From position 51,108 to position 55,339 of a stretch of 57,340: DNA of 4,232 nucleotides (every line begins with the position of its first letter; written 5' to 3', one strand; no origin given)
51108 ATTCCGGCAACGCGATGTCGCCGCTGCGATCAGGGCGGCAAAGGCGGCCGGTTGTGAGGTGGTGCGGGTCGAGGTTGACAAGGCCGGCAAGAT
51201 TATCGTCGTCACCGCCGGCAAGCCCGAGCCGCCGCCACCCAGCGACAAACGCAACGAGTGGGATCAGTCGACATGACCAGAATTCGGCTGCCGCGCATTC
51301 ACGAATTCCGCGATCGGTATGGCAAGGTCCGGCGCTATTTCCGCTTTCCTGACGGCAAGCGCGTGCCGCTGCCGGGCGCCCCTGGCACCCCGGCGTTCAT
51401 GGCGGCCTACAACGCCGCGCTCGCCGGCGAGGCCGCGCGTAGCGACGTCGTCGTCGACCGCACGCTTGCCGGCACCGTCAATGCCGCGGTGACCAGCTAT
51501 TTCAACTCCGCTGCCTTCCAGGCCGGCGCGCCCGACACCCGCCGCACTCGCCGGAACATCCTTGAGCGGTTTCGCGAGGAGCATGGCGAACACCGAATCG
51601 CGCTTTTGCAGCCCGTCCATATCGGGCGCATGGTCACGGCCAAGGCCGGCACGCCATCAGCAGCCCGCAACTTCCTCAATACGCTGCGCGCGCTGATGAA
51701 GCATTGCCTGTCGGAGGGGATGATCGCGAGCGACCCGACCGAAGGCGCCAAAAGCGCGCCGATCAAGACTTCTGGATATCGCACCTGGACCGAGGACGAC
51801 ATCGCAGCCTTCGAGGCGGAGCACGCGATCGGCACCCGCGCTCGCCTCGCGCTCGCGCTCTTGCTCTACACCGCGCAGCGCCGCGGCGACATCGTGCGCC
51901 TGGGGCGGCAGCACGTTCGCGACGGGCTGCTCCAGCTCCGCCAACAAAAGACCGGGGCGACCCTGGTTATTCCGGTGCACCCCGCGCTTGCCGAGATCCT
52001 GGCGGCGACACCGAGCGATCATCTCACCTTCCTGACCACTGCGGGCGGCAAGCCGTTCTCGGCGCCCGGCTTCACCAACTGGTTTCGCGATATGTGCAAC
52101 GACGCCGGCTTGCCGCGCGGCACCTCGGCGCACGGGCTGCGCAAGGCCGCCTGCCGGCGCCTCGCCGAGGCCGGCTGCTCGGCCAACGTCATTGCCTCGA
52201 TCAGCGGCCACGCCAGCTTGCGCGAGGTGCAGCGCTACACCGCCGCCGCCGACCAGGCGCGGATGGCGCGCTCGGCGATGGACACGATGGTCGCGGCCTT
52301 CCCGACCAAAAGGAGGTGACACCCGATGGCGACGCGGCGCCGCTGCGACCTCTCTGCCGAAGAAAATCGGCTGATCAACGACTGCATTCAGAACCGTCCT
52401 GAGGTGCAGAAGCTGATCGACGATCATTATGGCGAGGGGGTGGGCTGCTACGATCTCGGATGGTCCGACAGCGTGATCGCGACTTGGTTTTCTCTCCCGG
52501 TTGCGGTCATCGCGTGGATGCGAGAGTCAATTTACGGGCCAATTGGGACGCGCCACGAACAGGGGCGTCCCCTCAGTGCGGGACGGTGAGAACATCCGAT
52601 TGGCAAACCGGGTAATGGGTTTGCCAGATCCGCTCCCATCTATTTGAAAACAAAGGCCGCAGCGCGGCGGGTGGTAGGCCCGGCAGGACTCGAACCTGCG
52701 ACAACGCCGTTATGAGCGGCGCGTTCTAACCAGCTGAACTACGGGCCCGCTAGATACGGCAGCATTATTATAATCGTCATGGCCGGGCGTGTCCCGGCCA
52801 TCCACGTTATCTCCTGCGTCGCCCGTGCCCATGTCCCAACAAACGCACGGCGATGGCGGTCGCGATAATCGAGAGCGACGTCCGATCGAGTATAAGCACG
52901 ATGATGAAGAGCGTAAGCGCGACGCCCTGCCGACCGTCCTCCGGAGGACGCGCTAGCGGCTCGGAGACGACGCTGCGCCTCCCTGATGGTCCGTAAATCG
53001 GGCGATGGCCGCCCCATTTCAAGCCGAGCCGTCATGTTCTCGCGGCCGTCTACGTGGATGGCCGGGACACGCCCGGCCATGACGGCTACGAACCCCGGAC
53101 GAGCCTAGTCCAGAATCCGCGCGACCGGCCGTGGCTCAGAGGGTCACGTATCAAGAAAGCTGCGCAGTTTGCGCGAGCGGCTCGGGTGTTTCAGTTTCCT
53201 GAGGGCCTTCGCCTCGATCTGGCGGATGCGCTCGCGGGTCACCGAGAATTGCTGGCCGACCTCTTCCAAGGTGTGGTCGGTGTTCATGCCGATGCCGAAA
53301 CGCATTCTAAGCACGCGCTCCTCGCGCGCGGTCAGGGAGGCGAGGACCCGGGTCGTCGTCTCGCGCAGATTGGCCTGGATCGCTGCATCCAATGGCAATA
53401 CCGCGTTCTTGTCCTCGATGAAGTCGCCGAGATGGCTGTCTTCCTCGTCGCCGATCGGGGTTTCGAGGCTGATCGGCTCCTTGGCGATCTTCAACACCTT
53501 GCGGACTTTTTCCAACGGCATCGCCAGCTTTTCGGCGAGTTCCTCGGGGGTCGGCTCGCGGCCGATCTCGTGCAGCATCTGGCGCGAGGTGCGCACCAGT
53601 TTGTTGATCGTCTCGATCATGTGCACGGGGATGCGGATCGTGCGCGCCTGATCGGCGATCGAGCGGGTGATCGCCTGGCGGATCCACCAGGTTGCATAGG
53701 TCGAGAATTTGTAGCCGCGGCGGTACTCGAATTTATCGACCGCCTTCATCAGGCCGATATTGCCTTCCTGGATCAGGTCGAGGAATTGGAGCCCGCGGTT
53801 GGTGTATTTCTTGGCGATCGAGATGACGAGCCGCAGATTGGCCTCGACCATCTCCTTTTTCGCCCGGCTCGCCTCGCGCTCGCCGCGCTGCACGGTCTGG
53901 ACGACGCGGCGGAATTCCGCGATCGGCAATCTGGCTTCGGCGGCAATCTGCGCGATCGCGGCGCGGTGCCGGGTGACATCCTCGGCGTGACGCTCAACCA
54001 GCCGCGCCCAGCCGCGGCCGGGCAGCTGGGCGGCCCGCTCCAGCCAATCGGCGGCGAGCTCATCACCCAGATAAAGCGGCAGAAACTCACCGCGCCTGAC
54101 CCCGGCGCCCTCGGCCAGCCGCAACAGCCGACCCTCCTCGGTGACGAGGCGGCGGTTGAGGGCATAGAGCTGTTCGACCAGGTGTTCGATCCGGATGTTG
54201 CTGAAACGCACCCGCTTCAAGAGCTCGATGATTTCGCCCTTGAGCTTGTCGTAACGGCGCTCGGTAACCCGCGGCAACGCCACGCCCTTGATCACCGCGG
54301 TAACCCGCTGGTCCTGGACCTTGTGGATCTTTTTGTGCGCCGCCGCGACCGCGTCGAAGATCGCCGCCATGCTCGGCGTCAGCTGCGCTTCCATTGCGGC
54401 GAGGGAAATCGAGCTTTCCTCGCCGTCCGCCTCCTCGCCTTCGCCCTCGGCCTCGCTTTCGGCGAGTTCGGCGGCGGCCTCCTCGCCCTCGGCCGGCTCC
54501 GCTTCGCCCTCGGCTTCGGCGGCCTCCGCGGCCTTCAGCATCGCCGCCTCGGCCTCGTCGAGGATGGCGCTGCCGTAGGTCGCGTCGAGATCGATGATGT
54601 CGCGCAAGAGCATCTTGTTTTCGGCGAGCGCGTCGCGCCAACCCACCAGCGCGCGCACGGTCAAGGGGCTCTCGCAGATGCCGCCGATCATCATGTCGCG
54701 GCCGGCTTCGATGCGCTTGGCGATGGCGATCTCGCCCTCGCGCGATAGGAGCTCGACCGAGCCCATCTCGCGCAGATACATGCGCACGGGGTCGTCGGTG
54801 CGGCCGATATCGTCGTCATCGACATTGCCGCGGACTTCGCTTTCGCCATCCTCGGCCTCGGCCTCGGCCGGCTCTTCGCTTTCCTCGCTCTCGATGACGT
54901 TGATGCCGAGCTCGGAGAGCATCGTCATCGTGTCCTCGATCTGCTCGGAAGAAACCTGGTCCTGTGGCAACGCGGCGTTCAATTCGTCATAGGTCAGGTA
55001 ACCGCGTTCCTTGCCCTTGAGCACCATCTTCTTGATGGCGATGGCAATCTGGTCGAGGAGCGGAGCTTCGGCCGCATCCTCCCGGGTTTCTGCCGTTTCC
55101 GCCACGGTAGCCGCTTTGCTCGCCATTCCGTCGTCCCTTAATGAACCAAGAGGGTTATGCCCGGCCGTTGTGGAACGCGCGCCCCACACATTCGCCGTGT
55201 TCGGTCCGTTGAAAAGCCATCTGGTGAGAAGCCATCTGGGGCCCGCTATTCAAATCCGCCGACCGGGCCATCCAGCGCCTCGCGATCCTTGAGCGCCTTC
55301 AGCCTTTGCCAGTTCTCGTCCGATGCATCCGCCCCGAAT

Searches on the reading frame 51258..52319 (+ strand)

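Call 62: search_protein_families(library=pfam, proteins=[window:51258-52319:+], max_evalue=0.001)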
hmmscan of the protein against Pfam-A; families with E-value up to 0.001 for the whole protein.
window:51258-52319:+ (353 aa): 1 family
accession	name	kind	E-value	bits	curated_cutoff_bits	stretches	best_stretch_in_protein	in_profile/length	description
PF00589.27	Phage_integrase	-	9.4e-20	71.5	27.1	1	186-333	15-171/172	Phage integrase family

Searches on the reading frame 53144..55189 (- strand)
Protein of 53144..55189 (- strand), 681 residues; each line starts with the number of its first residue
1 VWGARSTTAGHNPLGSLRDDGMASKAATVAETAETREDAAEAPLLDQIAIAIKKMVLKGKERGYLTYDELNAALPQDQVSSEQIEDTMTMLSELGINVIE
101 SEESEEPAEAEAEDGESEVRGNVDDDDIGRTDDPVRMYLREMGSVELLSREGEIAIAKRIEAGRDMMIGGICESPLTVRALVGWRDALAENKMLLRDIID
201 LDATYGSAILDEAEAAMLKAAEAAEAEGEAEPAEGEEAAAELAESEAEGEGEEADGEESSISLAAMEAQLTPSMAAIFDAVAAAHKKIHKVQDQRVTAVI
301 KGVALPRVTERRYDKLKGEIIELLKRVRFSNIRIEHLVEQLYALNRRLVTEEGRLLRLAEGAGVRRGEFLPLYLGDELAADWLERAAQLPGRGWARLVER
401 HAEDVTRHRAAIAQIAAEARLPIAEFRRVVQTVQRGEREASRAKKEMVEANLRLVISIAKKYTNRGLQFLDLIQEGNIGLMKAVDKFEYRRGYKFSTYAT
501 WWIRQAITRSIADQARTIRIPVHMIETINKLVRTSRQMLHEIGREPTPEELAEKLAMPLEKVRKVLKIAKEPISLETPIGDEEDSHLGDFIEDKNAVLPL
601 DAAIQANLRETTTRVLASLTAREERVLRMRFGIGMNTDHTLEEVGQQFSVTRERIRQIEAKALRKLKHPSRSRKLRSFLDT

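Call 62: search_protein_families(library=pfam, proteins=[window:53144-55189:-], max_evalue=0.001)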
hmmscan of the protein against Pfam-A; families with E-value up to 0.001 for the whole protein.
window:53144-55189:- (681 aa): 6 families
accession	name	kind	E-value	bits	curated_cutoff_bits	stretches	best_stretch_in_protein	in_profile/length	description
PF04546.19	Sigma70_ner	-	1.6e-39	136.5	29.7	1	175-415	2-209/210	Sigma-70, non-essential region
PF04539.22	Sigma70_r3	-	5.3e-29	100.6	25.3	1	526-601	1-76/78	Sigma-70 region 3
PF04542.20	Sigma70_r2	-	1.6e-23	82.7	24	1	447-517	1-71/71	Sigma-70 region 2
PF03979.19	Sigma70_r1_1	-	5.3e-22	78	22.5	1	51-116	6-72/81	Sigma-70 factor, region 1.1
PF04545.22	Sigma70_r4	-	2.1e-19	69.2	24.1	1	615-668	1-50/50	Sigma-70, region 4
PF00140.25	Sigma70_r1_2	-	4.7e-13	49.3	22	1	133-164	1-32/34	Sigma-70 factor, region 1.2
